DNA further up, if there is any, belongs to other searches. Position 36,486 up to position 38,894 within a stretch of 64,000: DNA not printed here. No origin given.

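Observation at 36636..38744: N-myristoylation-motif, sAC-like tandem cyclase-homology protein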

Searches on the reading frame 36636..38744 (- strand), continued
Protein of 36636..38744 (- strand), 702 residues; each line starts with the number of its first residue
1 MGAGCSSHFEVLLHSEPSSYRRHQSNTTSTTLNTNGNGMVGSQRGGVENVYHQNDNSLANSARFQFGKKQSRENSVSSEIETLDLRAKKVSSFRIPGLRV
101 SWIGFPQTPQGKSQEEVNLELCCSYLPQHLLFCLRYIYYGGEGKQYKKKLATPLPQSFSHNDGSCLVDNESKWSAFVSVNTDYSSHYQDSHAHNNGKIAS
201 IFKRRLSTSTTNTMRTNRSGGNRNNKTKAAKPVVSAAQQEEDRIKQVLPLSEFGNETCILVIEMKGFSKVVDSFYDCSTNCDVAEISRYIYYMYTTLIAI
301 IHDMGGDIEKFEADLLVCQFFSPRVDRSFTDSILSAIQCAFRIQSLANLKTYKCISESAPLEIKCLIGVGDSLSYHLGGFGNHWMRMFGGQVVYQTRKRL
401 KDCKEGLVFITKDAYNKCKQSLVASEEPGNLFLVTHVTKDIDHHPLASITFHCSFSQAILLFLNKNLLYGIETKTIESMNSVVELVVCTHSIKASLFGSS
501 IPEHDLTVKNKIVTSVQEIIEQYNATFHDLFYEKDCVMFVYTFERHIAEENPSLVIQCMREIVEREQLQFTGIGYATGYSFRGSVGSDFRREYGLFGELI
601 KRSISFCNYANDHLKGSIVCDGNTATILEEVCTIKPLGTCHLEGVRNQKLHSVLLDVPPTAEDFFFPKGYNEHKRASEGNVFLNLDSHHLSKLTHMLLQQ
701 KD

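Call 40: find_homologous_proteins(query=P0003, max_evalue=1e-10)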
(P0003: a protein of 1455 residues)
Query P0003 (1455 aa): 227 proteins with E <= 1e-10 among 7201 candidates; the best 120 are listed.
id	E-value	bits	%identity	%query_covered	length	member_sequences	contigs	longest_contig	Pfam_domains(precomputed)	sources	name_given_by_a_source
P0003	0.0e+0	3326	100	100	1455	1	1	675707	PF00211.26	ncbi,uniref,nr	ncbi:hypothetical protein C9374_002896 [Naegleria lovaniensis]|uniref:Guanylate cyclase domain-conta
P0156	0.0e+0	1341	50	57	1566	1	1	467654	PF00211.26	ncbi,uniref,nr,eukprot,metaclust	ncbi:hypothetical protein NAEGRDRAFT_66608 [Naegleria gruberi]|uniref:Uncharacterized protein FM146 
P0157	6.8e-272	924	36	92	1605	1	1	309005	PF00211.26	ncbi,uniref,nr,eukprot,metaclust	ncbi:guanylyl cyclase [Naegleria gruberi]|uniref:Guanylyl cyclase n=1 Tax=Naegleria gruberi TaxID=57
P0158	4.4e-64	235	35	27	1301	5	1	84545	PF00211.26,PF13191.13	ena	-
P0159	5.9e-63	232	31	29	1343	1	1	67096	PF17874.8,PF13424.13,PF00211.26,PF13191.13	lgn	-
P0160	5.3e-59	219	33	28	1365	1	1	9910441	PF13424.13,PF13401.13,PF00211.26,PF13191.13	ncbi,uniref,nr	ncbi:AAA family ATPase [Melittangium boletus]|uniref:Guanylate cyclase domain-containing protein n=1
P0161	1.2e-57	214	34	27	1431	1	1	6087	PF10602.16,PF13176.13,PF13401.13,PF13428.13,PF13191.13,PF13374.13,PF14559.13,PF02259.30,PF17874.8,PF00515.35,PF13424.13,PF28559.1,PF00211.26,PF13181.13,PF07719.24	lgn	-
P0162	2.5e-57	213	29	39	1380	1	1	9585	PF00211.26,PF13191.13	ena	-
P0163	5.8e-56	208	31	27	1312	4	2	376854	PF13424.13,PF13401.13,PF00211.26,PF13191.13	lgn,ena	-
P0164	8.8e-56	208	33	29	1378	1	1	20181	PF13414.13,PF13176.13,PF24885.2,PF13401.13,PF13428.13,PF13191.13,PF13374.13,PF07721.21,PF17874.8,PF00515.35,PF13424.13,PF00211.26,PF13181.13,PF07719.24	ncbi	-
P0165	1.0e-55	208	32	29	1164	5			PF00211.26,PF13191.13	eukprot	eukprot:TRINITY_DN4269_c0_g1_i7.p1 TRINITY_DN4269_c0_g1~~TRINITY_DN4269_c0_g1_i7.p1 ORF type:complet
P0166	5.1e-55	205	34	29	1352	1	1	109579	PF13176.13,PF24885.2,PF13428.13,PF13191.13,PF13374.13,PF07721.21,PF14559.13,PF17874.8,PF00515.35,PF13424.13,PF13432.13,PF00211.26,PF13181.13,PF07719.24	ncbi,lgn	-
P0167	5.2e-53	199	34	28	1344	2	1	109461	PF13431.13,PF13176.13,PF13191.13,PF13374.13,PF17874.8,PF00515.35,PF13424.13,PF13432.13,PF00211.26,PF13181.13,PF07719.24,PF13174.13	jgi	jgi:predicted ATPase/class 3 adenylate cyclase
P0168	1.1e-52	198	32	27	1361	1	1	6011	PF00211.26,PF13191.13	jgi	jgi:class 3 adenylate cyclase/tetratricopeptide (TPR) repeat protein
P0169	1.6e-52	197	32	28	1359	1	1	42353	PF13424.13,PF00211.26,PF07719.24,PF13191.13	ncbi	-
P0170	2.2e-52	197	32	28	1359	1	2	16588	PF13414.13,PF17874.8,PF00515.35,PF13424.13,PF13176.13,PF00211.26,PF13181.13,PF07719.24,PF13191.13,PF13374.13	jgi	jgi:class 3 adenylate cyclase/tetratricopeptide (TPR) repeat protein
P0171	2.5e-52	196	30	29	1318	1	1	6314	PF13401.13,PF00211.26,PF13191.13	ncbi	ncbi:MAG TPA: adenylate/guanylate cyclase domain-containing protein [Stenomitos sp.]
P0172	1.4e-51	194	34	28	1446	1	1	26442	PF17874.8,PF00515.35,PF13424.13,PF28559.1,PF13176.13,PF13428.13,PF00211.26,PF13181.13,PF07719.24,PF13191.13,PF13374.13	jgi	jgi:predicted ATPase/class 3 adenylate cyclase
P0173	3.6e-51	193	33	28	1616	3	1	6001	PF25062.2,PF13176.13,PF00805.29,PF24885.2,PF13428.13,PF13191.13,PF13374.13,PF13576.13,PF17874.8,PF00515.35,PF13424.13,PF28559.1,PF13599.14,PF13432.13,PF00211.26,PF13181.13,PF07719.24,PF13174.13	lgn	-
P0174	5.0e-51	192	33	28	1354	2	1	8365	PF10602.16,PF13176.13,PF13191.13,PF13374.13,PF17874.8,PF00515.35,PF13424.13,PF14938.13,PF13432.13,PF00211.26,PF13181.13,PF07719.24,PF13174.13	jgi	jgi:predicted ATPase/class 3 adenylate cyclase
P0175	5.3e-51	192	32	27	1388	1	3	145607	PF17874.8,PF13424.13,PF00211.26,PF07719.24,PF13191.13,PF13374.13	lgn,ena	-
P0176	7.7e-51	191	33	27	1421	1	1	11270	PF17874.8,PF00515.35,PF13424.13,PF13176.13,PF13432.13,PF13428.13,PF00211.26,PF13181.13,PF07719.24,PF13191.13,PF13374.13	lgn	-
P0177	1.7e-50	190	33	27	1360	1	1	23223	PF10602.16,PF13431.13,PF13414.13,PF13176.13,PF24885.2,PF13401.13,PF13191.13,PF13374.13,PF17874.8,PF00515.35,PF13424.13,PF13432.13,PF00211.26,PF13181.13,PF07719.24,PF13174.13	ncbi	-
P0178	2.0e-50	190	32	28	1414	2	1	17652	PF17874.8,PF00515.35,PF13424.13,PF13176.13,PF13432.13,PF13401.13,PF00211.26,PF13181.13,PF07719.24,PF13191.13,PF13374.13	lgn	-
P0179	2.6e-50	190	32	27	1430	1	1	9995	PF17874.8,PF00515.35,PF13424.13,PF13176.13,PF13428.13,PF00211.26,PF13181.13,PF07719.24,PF13191.13,PF13374.13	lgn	-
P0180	3.0e-50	190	33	28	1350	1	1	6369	PF00515.35,PF13424.13,PF13176.13,PF24885.2,PF13432.13,PF00211.26,PF13181.13,PF07719.24,PF13191.13,PF13374.13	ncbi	-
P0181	4.6e-50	189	32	27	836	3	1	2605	PF13401.13,PF00211.26,PF13191.13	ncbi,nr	ncbi:MAG: AAA family ATPase, partial [Anaerolineae bacterium]|nr:AAA family ATPase [Anaerolineae bac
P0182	5.4e-50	189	33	27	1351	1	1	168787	PF17874.8,PF00515.35,PF13424.13,PF13176.13,PF24885.2,PF13432.13,PF00211.26,PF13181.13,PF07719.24,PF13191.13,PF13374.13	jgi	jgi:class 3 adenylate cyclase/tetratricopeptide (TPR) repeat protein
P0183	6.3e-50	188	32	27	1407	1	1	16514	PF13176.13,PF24885.2,PF13428.13,PF13191.13,PF13374.13,PF14559.13,PF17874.8,PF00515.35,PF13424.13,PF13432.13,PF00211.26,PF13181.13,PF07719.24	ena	-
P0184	9.1e-50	188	32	27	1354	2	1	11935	PF13176.13,PF13401.13,PF13191.13,PF13374.13,PF17874.8,PF00515.35,PF13424.13,PF14938.13,PF13432.13,PF00211.26,PF13181.13,PF07719.24,PF13174.13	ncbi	ncbi:MAG: adenylate/guanylate cyclase domain-containing protein [Anaerolineae bacterium]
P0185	1.2e-49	188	33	27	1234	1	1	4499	PF00515.35,PF13424.13,PF13176.13,PF13401.13,PF00211.26,PF13181.13,PF07719.24,PF13191.13,PF13374.13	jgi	jgi:class 3 adenylate cyclase/tetratricopeptide (TPR) repeat protein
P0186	1.6e-49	187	33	29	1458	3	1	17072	PF13424.13,PF00496.28,PF00211.26,PF13191.13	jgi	jgi:ABC-type oligopeptide transport system substrate-binding subunit/class 3 adenylate cyclase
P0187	2.1e-49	187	32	27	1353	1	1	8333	PF13176.13,PF13428.13,PF13191.13,PF13374.13,PF07721.21,PF10516.16,PF17874.8,PF00515.35,PF13424.13,PF13432.13,PF00211.26,PF13181.13,PF07719.24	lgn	-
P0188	2.3e-49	187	31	27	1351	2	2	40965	PF17874.8,PF00515.35,PF13424.13,PF24885.2,PF00211.26,PF13181.13,PF07719.24,PF13191.13,PF13374.13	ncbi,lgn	-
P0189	2.4e-49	187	33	28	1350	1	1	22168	PF00515.35,PF13424.13,PF13176.13,PF24885.2,PF00211.26,PF13181.13,PF07719.24,PF13191.13,PF13374.13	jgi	jgi:class 3 adenylate cyclase/predicted ATPase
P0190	2.4e-49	187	32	29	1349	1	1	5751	PF13176.13,PF13401.13,PF13191.13,PF13374.13,PF07721.21,PF17874.8,PF00515.35,PF13424.13,PF13432.13,PF00211.26,PF13181.13,PF07719.24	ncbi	-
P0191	3.6e-49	186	32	28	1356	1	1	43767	PF13414.13,PF13176.13,PF13428.13,PF13191.13,PF13374.13,PF07721.21,PF17874.8,PF00515.35,PF13424.13,PF13432.13,PF00211.26,PF13181.13,PF07719.24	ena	-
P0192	4.2e-49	186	32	27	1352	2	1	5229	PF13431.13,PF13414.13,PF13176.13,PF24885.2,PF13401.13,PF13428.13,PF13191.13,PF13374.13,PF07721.21,PF17874.8,PF00515.35,PF13424.13,PF00211.26,PF13181.13,PF07719.24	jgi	jgi:class 3 adenylate cyclase/tetratricopeptide (TPR) repeat protein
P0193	4.5e-49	186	34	27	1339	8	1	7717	PF10602.16,PF13431.13,PF13414.13,PF13176.13,PF24885.2,PF13428.13,PF13191.13,PF13374.13,PF17874.8,PF00515.35,PF13424.13,PF28559.1,PF13432.13,PF00211.26,PF13181.13,PF07719.24,PF13174.13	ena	-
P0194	5.4e-49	185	33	27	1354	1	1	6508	PF10602.16,PF13414.13,PF13176.13,PF24885.2,PF13428.13,PF13191.13,PF13374.13,PF10516.16,PF17874.8,PF00515.35,PF13424.13,PF14938.13,PF13432.13,PF00211.26,PF13181.13,PF07719.24,PF13174.13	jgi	jgi:class 3 adenylate cyclase/tetratricopeptide (TPR) repeat protein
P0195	7.9e-49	185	32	28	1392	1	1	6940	PF10602.16,PF13414.13,PF13176.13,PF13428.13,PF13191.13,PF13374.13,PF17874.8,PF00515.35,PF13424.13,PF14938.13,PF13432.13,PF00211.26,PF13181.13,PF07719.24,PF13174.13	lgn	-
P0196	9.1e-49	185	32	29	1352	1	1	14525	PF10602.16,PF13176.13,PF24885.2,PF13191.13,PF13374.13,PF17874.8,PF00515.35,PF13424.13,PF14938.13,PF13432.13,PF00211.26,PF13181.13,PF07719.24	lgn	-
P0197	1.2e-48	184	28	38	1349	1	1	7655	PF17874.8,PF00515.35,PF13424.13,PF00211.26,PF13181.13,PF07719.24,PF13191.13,PF13374.13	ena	-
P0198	3.4e-48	183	32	28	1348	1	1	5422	PF13414.13,PF13176.13,PF13401.13,PF13191.13,PF13374.13,PF07721.21,PF17874.8,PF00515.35,PF13424.13,PF13432.13,PF00211.26,PF13181.13,PF07719.24,PF13174.13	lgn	-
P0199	3.4e-48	183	32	27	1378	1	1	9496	PF17874.8,PF00515.35,PF13424.13,PF13176.13,PF00211.26,PF13181.13,PF07719.24,PF13191.13,PF13374.13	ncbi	-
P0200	3.6e-48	183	26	55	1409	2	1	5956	PF17874.8,PF00515.35,PF13424.13,PF13176.13,PF00211.26,PF13181.13,PF07719.24,PF13191.13,PF13374.13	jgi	jgi:class 3 adenylate cyclase/predicted ATPase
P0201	4.4e-48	182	27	39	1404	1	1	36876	PF23914.2,PF17874.8,PF00515.35,PF13424.13,PF13176.13,PF00211.26,PF13181.13,PF07719.24,PF13191.13,PF13374.13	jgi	jgi:class 3 adenylate cyclase/predicted ATPase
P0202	4.6e-48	182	32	28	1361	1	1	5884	PF25062.2,PF13414.13,PF13176.13,PF24885.2,PF13401.13,PF13428.13,PF13191.13,PF13374.13,PF17874.8,PF00515.35,PF13424.13,PF14938.13,PF13432.13,PF00211.26,PF13181.13,PF07719.24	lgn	-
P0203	5.0e-48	182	32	27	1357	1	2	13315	PF10602.16,PF13431.13,PF13414.13,PF13176.13,PF24885.2,PF13401.13,PF13428.13,PF13191.13,PF13374.13,PF07721.21,PF17874.8,PF00515.35,PF13424.13,PF13432.13,PF00211.26,PF13181.13,PF07719.24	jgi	jgi:class 3 adenylate cyclase/predicted ATPase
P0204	5.3e-48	182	32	27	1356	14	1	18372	PF10602.16,PF13414.13,PF13176.13,PF24885.2,PF13428.13,PF13191.13,PF13374.13,PF17874.8,PF00515.35,PF13424.13,PF13432.13,PF00211.26,PF13181.13,PF07719.24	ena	-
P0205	6.0e-48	182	32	27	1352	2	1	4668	PF13431.13,PF13414.13,PF13176.13,PF24885.2,PF13401.13,PF13428.13,PF13191.13,PF13374.13,PF07721.21,PF17874.8,PF00515.35,PF13424.13,PF28559.1,PF13432.13,PF00211.26,PF13181.13,PF07719.24,PF13174.13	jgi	-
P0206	7.0e-48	182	28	38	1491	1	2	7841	PF17874.8,PF00515.35,PF13424.13,PF13176.13,PF13401.13,PF00211.26,PF13181.13,PF07719.24,PF13191.13,PF13374.13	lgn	-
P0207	7.4e-48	182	27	27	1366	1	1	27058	PF13401.13,PF00211.26,PF13191.13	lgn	-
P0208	8.3e-48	181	32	28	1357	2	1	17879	PF25062.2,PF13414.13,PF13176.13,PF24885.2,PF13428.13,PF13191.13,PF13374.13,PF17874.8,PF00515.35,PF13424.13,PF28559.1,PF13432.13,PF00211.26,PF13181.13,PF07719.24,PF13174.13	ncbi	-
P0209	8.7e-48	181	32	27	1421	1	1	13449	PF17874.8,PF00515.35,PF13424.13,PF13176.13,PF13401.13,PF13428.13,PF00211.26,PF13181.13,PF07719.24,PF13191.13,PF13374.13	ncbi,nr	ncbi:MAG: tetratricopeptide repeat protein [Anaerolineae bacterium]|nr:tetratricopeptide repeat prot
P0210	1.0e-47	181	32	29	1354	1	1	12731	PF13176.13,PF24885.2,PF13401.13,PF13428.13,PF13191.13,PF13374.13,PF07721.21,PF17874.8,PF00515.35,PF13424.13,PF14938.13,PF00211.26,PF13181.13,PF07719.24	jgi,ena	-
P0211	1.1e-47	181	31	31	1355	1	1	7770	PF10602.16,PF13414.13,PF13176.13,PF24885.2,PF13191.13,PF13374.13,PF07721.21,PF17874.8,PF00515.35,PF13424.13,PF13432.13,PF00211.26,PF13181.13,PF07719.24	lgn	-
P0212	1.4e-47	181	32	29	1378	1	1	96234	PF17874.8,PF00515.35,PF13424.13,PF28559.1,PF13176.13,PF13432.13,PF00211.26,PF13181.13,PF07719.24,PF13191.13,PF13374.13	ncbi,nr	ncbi:MAG: tetratricopeptide repeat protein [Anaerolineae bacterium]|nr:tetratricopeptide repeat prot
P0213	1.5e-47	181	33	28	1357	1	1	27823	PF10602.16,PF13414.13,PF13176.13,PF24885.2,PF13428.13,PF13191.13,PF13374.13,PF17874.8,PF00515.35,PF13424.13,PF14938.13,PF13432.13,PF00211.26,PF13181.13,PF07719.24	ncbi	-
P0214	1.5e-47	181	30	27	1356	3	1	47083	PF00515.35,PF13424.13,PF13401.13,PF00211.26,PF13181.13,PF07719.24,PF13191.13,PF13374.13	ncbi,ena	-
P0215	1.8e-47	180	31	29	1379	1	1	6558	PF00515.35,PF13424.13,PF13401.13,PF00211.26,PF07719.24,PF13191.13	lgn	-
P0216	1.8e-47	180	31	29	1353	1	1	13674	PF13414.13,PF13176.13,PF24885.2,PF13428.13,PF13191.13,PF13374.13,PF07721.21,PF17874.8,PF00515.35,PF13424.13,PF14938.13,PF13432.13,PF00211.26,PF13181.13,PF07719.24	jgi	jgi:class 3 adenylate cyclase/predicted ATPase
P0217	2.0e-47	180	30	28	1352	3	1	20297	PF10602.16,PF13414.13,PF13176.13,PF24885.2,PF13428.13,PF13191.13,PF13374.13,PF07721.21,PF17874.8,PF00515.35,PF13424.13,PF13432.13,PF00211.26,PF13181.13,PF07719.24,PF13174.13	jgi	-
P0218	2.7e-47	180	29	27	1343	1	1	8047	PF13401.13,PF00211.26,PF13191.13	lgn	-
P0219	2.8e-47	180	30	28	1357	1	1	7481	PF25062.2,PF13176.13,PF24885.2,PF13428.13,PF13191.13,PF13374.13,PF17874.8,PF00515.35,PF13424.13,PF28559.1,PF13432.13,PF00211.26,PF13181.13,PF07719.24,PF13174.13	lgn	-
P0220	3.8e-47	179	34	27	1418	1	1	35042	PF13176.13,PF13401.13,PF13428.13,PF13191.13,PF13374.13,PF07721.21,PF17874.8,PF00515.35,PF13424.13,PF13432.13,PF00211.26,PF13181.13,PF07719.24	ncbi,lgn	-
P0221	3.8e-47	179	32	28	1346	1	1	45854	PF10602.16,PF13414.13,PF13176.13,PF24885.2,PF13401.13,PF13191.13,PF13374.13,PF17874.8,PF00515.35,PF13424.13,PF13432.13,PF00211.26,PF13181.13,PF07719.24,PF13174.13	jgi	jgi:class 3 adenylate cyclase/predicted ATPase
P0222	3.9e-47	179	32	30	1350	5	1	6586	PF00515.35,PF13424.13,PF13176.13,PF24885.2,PF00211.26,PF13181.13,PF07719.24,PF13191.13,PF13374.13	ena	-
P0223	3.9e-47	179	32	28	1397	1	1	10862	PF13176.13,PF13428.13,PF13191.13,PF13374.13,PF07721.21,PF10923.15,PF17874.8,PF00515.35,PF13424.13,PF13432.13,PF00211.26,PF13181.13,PF07719.24,PF13174.13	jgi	jgi:class 3 adenylate cyclase/tetratricopeptide (TPR) repeat protein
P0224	7.4e-47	178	32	29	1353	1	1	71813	PF13414.13,PF13176.13,PF24885.2,PF13428.13,PF13191.13,PF13374.13,PF07721.21,PF17874.8,PF00515.35,PF13424.13,PF13432.13,PF00211.26,PF13181.13,PF07719.24,PF13174.13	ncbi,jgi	-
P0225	1.2e-46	178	31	28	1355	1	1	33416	PF17874.8,PF00515.35,PF13424.13,PF13176.13,PF13432.13,PF00211.26,PF13181.13,PF07719.24,PF13191.13,PF13374.13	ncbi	-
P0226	1.3e-46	177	32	28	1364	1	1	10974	PF17874.8,PF00515.35,PF13424.13,PF13176.13,PF00211.26,PF13181.13,PF07719.24,PF13191.13,PF13374.13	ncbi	ncbi:MAG: adenylate/guanylate cyclase domain-containing protein [Anaerolineales bacterium]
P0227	1.4e-46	177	33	28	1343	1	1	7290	PF10602.16,PF13414.13,PF13176.13,PF24885.2,PF13191.13,PF13374.13,PF17874.8,PF00515.35,PF13424.13,PF14938.13,PF00211.26,PF13181.13,PF07719.24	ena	-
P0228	1.5e-46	177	31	27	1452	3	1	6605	PF23914.2,PF25062.2,PF13176.13,PF13401.13,PF13428.13,PF13191.13,PF13374.13,PF17874.8,PF00515.35,PF13424.13,PF13432.13,PF00211.26,PF13181.13,PF07719.24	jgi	-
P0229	1.8e-46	177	31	27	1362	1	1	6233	PF17874.8,PF00515.35,PF13424.13,PF13176.13,PF00211.26,PF13181.13,PF07719.24,PF13191.13,PF13374.13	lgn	-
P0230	1.9e-46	177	31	31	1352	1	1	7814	PF13414.13,PF13176.13,PF24885.2,PF13428.13,PF13191.13,PF13374.13,PF07721.21,PF17874.8,PF00515.35,PF13424.13,PF00211.26,PF13181.13,PF07719.24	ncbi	-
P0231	1.9e-46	177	29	29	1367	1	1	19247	PF17874.8,PF00515.35,PF13424.13,PF00211.26,PF13181.13,PF07719.24,PF13191.13,PF13374.13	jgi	jgi:predicted ATPase/class 3 adenylate cyclase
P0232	2.0e-46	177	33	27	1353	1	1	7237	PF10602.16,PF13176.13,PF24885.2,PF13191.13,PF13374.13,PF17874.8,PF00515.35,PF13424.13,PF13432.13,PF00211.26,PF13181.13,PF07719.24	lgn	-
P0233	2.9e-46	176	27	39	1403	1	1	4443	PF17874.8,PF13424.13,PF00211.26,PF13191.13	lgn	-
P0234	4.6e-46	176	31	29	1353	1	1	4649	PF17874.8,PF00515.35,PF13424.13,PF13176.13,PF13432.13,PF00211.26,PF13181.13,PF07719.24,PF13191.13,PF13374.13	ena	-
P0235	4.7e-46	176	33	27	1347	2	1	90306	PF13414.13,PF13176.13,PF24885.2,PF13428.13,PF13191.13,PF13374.13,PF07721.21,PF17874.8,PF00515.35,PF13424.13,PF14938.13,PF13432.13,PF00211.26,PF13181.13,PF07719.24,PF13174.13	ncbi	-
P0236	7.5e-46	175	32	28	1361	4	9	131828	PF13176.13,PF24885.2,PF13191.13,PF13374.13,PF17874.8,PF00515.35,PF13424.13,PF13432.13,PF00211.26,PF13181.13,PF07719.24,PF13174.13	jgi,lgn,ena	jgi:class 3 adenylate cyclase/predicted ATPase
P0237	1.3e-45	174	31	27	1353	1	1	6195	PF13414.13,PF13176.13,PF24885.2,PF13428.13,PF13191.13,PF13374.13,PF07721.21,PF17874.8,PF00515.35,PF13424.13,PF14938.13,PF00211.26,PF13181.13,PF07719.24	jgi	jgi:class 3 adenylate cyclase/tetratricopeptide (TPR) repeat protein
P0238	1.4e-45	174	32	28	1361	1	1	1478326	PF10602.16,PF13414.13,PF13176.13,PF24885.2,PF13401.13,PF13191.13,PF13374.13,PF17874.8,PF00515.35,PF13424.13,PF14938.13,PF13432.13,PF00211.26,PF13181.13,PF07719.24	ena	-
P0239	1.6e-45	174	31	28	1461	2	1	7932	PF17874.8,PF00515.35,PF13424.13,PF13176.13,PF13401.13,PF00211.26,PF13181.13,PF07719.24,PF13191.13,PF13374.13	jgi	jgi:predicted ATPase/class 3 adenylate cyclase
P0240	1.7e-45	174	31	28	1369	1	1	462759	PF17874.8,PF00515.35,PF13424.13,PF13176.13,PF24885.2,PF00211.26,PF13181.13,PF07719.24,PF13191.13,PF13374.13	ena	-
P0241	1.9e-45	174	26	52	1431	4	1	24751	PF17874.8,PF00515.35,PF13424.13,PF28559.1,PF13176.13,PF13432.13,PF00211.26,PF13181.13,PF07719.24,PF13191.13,PF13374.13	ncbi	-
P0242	2.8e-45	173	32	28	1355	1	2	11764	PF17874.8,PF00515.35,PF13424.13,PF13176.13,PF00211.26,PF13181.13,PF07719.24,PF13191.13,PF13374.13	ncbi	-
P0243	3.9e-45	173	32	28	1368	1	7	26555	PF13414.13,PF13176.13,PF13428.13,PF13191.13,PF13374.13,PF17874.8,PF00515.35,PF13424.13,PF28559.1,PF13432.13,PF00211.26,PF13181.13,PF07719.24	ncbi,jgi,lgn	-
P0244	4.5e-45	172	31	27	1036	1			PF00211.26,PF13191.13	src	-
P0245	4.6e-45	172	29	30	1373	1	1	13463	PF17874.8,PF00515.35,PF13424.13,PF13176.13,PF13432.13,PF00211.26,PF13181.13,PF07719.24,PF13191.13,PF13374.13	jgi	jgi:predicted ATPase/class 3 adenylate cyclase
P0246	5.0e-45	172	32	28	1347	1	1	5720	PF10602.16,PF13414.13,PF13176.13,PF24885.2,PF13401.13,PF13428.13,PF13191.13,PF13374.13,PF17874.8,PF00515.35,PF13424.13,PF14938.13,PF13432.13,PF00211.26,PF13181.13,PF07719.24,PF13174.13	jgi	jgi:predicted ATPase/class 3 adenylate cyclase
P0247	5.3e-45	172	32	27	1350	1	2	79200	PF13176.13,PF24885.2,PF13401.13,PF13428.13,PF13191.13,PF13374.13,PF17874.8,PF00515.35,PF13424.13,PF13432.13,PF00211.26,PF13181.13,PF07719.24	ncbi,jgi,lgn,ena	jgi:class 3 adenylate cyclase/predicted ATPase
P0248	6.0e-45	172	31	27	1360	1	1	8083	PF10602.16,PF13414.13,PF13176.13,PF24885.2,PF13428.13,PF13191.13,PF13374.13,PF07721.21,PF17874.8,PF00515.35,PF13424.13,PF14938.13,PF13432.13,PF00211.26,PF13181.13,PF07719.24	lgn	-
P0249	7.0e-45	172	25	38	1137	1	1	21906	PF00515.35,PF13424.13,PF00211.26,PF13181.13,PF07719.24,PF13191.13,PF13374.13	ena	-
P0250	7.0e-45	172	30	27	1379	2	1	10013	PF13431.13,PF13176.13,PF24885.2,PF13191.13,PF13374.13,PF17874.8,PF00515.35,PF13424.13,PF13432.13,PF00211.26,PF13181.13,PF07719.24,PF13174.13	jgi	-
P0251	7.0e-45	172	31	27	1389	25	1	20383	PF17874.8,PF00515.35,PF13424.13,PF00211.26,PF13181.13,PF07719.24,PF13191.13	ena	-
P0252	7.3e-45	172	30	30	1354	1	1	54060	PF25062.2,PF13414.13,PF13176.13,PF24885.2,PF13191.13,PF13374.13,PF17874.8,PF00515.35,PF13424.13,PF13432.13,PF00211.26,PF13181.13,PF07719.24,PF13174.13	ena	-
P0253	7.6e-45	172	32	27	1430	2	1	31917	PF17874.8,PF00515.35,PF13424.13,PF00211.26,PF13181.13,PF07719.24,PF13191.13,PF13374.13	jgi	jgi:class 3 adenylate cyclase/predicted ATPase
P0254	8.2e-45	172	31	27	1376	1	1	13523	PF17874.8,PF00515.35,PF13424.13,PF13176.13,PF24885.2,PF13401.13,PF00211.26,PF13181.13,PF07719.24,PF13191.13,PF13374.13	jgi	-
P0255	9.1e-45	171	32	28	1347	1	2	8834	PF13176.13,PF24885.2,PF13401.13,PF13191.13,PF13374.13,PF17874.8,PF00515.35,PF13424.13,PF13432.13,PF00211.26,PF13181.13,PF07719.24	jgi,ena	-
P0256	1.1e-44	171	31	27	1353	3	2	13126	PF13414.13,PF13176.13,PF24885.2,PF13191.13,PF13374.13,PF07721.21,PF17874.8,PF00515.35,PF13424.13,PF14938.13,PF00211.26,PF13181.13,PF07719.24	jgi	jgi:class 3 adenylate cyclase/predicted ATPase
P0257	3.1e-44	170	32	28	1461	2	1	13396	PF17874.8,PF00515.35,PF13424.13,PF14938.13,PF13401.13,PF00211.26,PF13181.13,PF07719.24,PF13191.13,PF13374.13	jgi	jgi:class 3 adenylate cyclase/tetratricopeptide (TPR) repeat protein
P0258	5.2e-44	169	31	27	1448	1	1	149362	PF12862.14,PF13414.13,PF13176.13,PF13401.13,PF13191.13,PF13374.13,PF17874.8,PF00515.35,PF13424.13,PF14938.13,PF13432.13,PF00211.26,PF13181.13,PF07719.24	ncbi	-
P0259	5.3e-44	169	28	27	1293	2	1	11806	PF13424.13,PF00211.26,PF13191.13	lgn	-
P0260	5.6e-44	169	32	27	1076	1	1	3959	PF00515.35,PF13424.13,PF13401.13,PF00211.26,PF13181.13,PF07719.24,PF13191.13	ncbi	ncbi:MAG: AAA family ATPase, partial [Anaerolineales bacterium]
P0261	8.8e-44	168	30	27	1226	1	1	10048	PF13431.13,PF13414.13,PF13176.13,PF24885.2,PF13428.13,PF13191.13,PF13374.13,PF07721.21,PF17874.8,PF00515.35,PF13424.13,PF14938.13,PF13432.13,PF00211.26,PF13181.13,PF07719.24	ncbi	ncbi:MAG: tetratricopeptide repeat protein [Anaerolineae bacterium]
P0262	1.1e-43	168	31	27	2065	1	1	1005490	PF01593.31,PF13450.13,PF00211.26,PF13191.13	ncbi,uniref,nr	ncbi:AAA family ATPase [Vitiosangium sp. GDMCC 1.1324]|uniref:AAA family ATPase n=1 Tax=Vitiosangium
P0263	1.7e-43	167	30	28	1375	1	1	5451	PF17874.8,PF00515.35,PF13424.13,PF13176.13,PF00211.26,PF13181.13,PF07719.24,PF13191.13,PF13374.13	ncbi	-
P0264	2.3e-43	167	30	28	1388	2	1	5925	PF00515.35,PF13424.13,PF00211.26,PF13181.13,PF07719.24,PF13191.13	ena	-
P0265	3.8e-43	166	31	28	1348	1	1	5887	PF13176.13,PF24885.2,PF13401.13,PF13191.13,PF13374.13,PF17874.8,PF00515.35,PF13424.13,PF21033.5,PF13432.13,PF00211.26,PF13181.13,PF07719.24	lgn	-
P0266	5.4e-43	166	29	31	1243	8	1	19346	PF17874.8,PF00515.35,PF13424.13,PF13176.13,PF24885.2,PF13432.13,PF00211.26,PF13181.13,PF07719.24,PF13191.13,PF13374.13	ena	-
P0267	7.3e-43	165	30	28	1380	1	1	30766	PF17874.8,PF00515.35,PF13424.13,PF13176.13,PF00211.26,PF13181.13,PF07719.24,PF13191.13,PF13374.13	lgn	-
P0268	8.6e-43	165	30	27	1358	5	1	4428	PF07721.21,PF17874.8,PF00515.35,PF13424.13,PF00211.26,PF13181.13,PF07719.24,PF13191.13,PF13374.13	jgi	jgi:class 3 adenylate cyclase/predicted ATPase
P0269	1.0e-42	165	31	28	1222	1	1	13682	PF17874.8,PF00515.35,PF13424.13,PF13176.13,PF24885.2,PF00211.26,PF13181.13,PF07719.24,PF13191.13,PF13374.13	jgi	jgi:adenylate cyclase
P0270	2.2e-42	163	24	58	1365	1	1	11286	PF13401.13,PF00211.26,PF13191.13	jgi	jgi:class 3 adenylate cyclase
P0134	2.3e-42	163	31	27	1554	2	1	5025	PF01966.29,PF17874.8,PF00515.35,PF13424.13,PF28559.1,PF13176.13,PF00211.26,PF13181.13,PF07719.24,PF13191.13,PF13374.13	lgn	-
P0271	2.6e-42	163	28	28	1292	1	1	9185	PF13424.13,PF13401.13,PF00211.26,PF13191.13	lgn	-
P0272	3.2e-42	163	30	28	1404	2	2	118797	PF17874.8,PF00515.35,PF13424.13,PF13176.13,PF13401.13,PF00211.26,PF13181.13,PF07719.24,PF13191.13,PF13374.13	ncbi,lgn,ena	-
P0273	5.4e-42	162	29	27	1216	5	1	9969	PF17874.8,PF00515.35,PF13424.13,PF13176.13,PF24885.2,PF00211.26,PF07719.24,PF13191.13,PF13374.13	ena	-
